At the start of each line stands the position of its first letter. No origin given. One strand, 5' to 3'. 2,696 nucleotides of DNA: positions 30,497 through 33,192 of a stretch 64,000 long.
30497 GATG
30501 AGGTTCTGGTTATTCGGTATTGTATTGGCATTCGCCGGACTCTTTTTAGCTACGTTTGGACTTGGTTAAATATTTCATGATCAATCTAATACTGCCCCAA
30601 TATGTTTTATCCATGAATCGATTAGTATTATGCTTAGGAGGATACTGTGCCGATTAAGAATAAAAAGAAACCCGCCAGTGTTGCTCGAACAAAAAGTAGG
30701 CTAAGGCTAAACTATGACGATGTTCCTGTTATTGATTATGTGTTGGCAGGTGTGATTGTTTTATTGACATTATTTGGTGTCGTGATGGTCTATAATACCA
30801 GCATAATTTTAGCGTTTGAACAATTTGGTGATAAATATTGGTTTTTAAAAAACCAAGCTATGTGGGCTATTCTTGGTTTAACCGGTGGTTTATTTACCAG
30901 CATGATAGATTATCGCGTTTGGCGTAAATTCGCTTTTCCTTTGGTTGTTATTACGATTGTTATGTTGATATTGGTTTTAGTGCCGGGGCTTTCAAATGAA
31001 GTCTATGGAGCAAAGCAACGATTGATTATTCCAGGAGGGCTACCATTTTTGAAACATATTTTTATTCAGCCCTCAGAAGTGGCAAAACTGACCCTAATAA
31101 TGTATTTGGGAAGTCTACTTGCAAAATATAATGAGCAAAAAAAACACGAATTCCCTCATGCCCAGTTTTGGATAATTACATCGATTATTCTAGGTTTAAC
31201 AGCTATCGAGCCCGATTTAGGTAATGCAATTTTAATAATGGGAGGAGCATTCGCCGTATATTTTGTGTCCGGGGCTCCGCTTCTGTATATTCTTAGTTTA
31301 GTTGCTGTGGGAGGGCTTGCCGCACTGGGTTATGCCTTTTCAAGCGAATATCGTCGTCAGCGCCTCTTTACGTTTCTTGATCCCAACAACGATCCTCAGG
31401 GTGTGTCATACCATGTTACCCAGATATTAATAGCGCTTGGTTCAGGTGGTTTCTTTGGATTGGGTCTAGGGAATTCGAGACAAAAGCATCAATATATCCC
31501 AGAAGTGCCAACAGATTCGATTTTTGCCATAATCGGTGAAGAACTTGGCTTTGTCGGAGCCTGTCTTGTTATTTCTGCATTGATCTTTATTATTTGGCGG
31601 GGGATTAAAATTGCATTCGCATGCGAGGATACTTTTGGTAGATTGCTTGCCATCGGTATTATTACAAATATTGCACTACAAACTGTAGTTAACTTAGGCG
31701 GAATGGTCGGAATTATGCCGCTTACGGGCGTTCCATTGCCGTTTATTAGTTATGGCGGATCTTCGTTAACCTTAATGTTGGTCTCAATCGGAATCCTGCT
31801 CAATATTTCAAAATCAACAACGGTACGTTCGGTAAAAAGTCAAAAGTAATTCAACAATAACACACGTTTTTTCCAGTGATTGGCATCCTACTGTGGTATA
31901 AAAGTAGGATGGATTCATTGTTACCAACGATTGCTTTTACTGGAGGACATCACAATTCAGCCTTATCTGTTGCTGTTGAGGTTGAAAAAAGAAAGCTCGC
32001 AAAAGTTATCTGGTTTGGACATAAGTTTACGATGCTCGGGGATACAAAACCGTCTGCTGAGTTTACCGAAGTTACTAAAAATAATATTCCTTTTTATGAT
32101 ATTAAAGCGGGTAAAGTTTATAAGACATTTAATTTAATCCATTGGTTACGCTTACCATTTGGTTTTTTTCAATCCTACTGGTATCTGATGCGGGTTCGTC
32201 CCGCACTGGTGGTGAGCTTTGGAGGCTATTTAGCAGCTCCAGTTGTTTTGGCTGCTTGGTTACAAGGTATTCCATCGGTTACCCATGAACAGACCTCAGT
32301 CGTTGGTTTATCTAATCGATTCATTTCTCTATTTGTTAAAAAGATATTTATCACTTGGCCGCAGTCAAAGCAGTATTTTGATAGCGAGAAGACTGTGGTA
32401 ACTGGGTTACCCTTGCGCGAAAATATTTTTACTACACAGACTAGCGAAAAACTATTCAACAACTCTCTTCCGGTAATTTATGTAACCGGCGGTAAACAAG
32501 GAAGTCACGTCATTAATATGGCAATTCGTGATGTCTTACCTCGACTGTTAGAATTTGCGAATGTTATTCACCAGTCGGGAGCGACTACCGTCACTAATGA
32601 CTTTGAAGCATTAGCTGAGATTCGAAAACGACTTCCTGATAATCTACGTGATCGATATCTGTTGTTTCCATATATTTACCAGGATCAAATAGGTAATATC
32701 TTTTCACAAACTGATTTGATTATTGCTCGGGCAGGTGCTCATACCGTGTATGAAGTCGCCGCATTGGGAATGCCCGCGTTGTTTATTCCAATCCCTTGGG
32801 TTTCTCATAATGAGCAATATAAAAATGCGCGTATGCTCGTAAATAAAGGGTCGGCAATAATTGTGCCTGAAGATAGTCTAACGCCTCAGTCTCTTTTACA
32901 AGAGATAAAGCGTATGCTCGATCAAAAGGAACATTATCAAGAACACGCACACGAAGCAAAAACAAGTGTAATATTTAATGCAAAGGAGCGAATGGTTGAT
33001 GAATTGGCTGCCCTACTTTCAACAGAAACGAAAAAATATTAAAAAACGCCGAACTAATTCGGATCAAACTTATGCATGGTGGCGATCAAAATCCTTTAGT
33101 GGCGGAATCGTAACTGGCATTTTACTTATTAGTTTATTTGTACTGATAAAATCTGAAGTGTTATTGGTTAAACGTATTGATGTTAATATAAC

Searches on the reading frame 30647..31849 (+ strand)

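Call 74: search_protein_families(library=pfam, proteins=[window:30647-31849:+], max_evalue=0.00001)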
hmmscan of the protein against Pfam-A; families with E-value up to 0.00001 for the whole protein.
window:30647-31849:+ (400 aa): 1 family
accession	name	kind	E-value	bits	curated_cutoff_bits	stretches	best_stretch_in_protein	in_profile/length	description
PF01098.24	FTSW_RODA_SPOVE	-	8.9e-101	337.9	26.4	1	35-391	6-354/356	Cell cycle protein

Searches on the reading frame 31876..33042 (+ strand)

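Call 74: search_protein_families(library=pfam, proteins=[window:31876-33042:+], max_evalue=0.00001)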
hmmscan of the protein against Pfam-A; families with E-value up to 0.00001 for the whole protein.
window:31876-33042:+ (388 aa): 3 families
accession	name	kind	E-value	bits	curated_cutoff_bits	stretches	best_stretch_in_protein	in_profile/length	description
PF04101.22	Glyco_tran_28_C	-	1.3e-30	107.1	22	1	200-365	1-158/166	Glycosyltransferase family 28 C-terminal domain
PF03033.26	Glyco_transf_28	-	1.8e-17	64.1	26.2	1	22-159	8-139/139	Glycosyltransferase family 28 N-terminal domain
PF00201.24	UDPGT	-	5.6e-07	29.2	19.5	1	250-357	313-414/499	UDP-glucoronosyl and UDP-glucosyl transferase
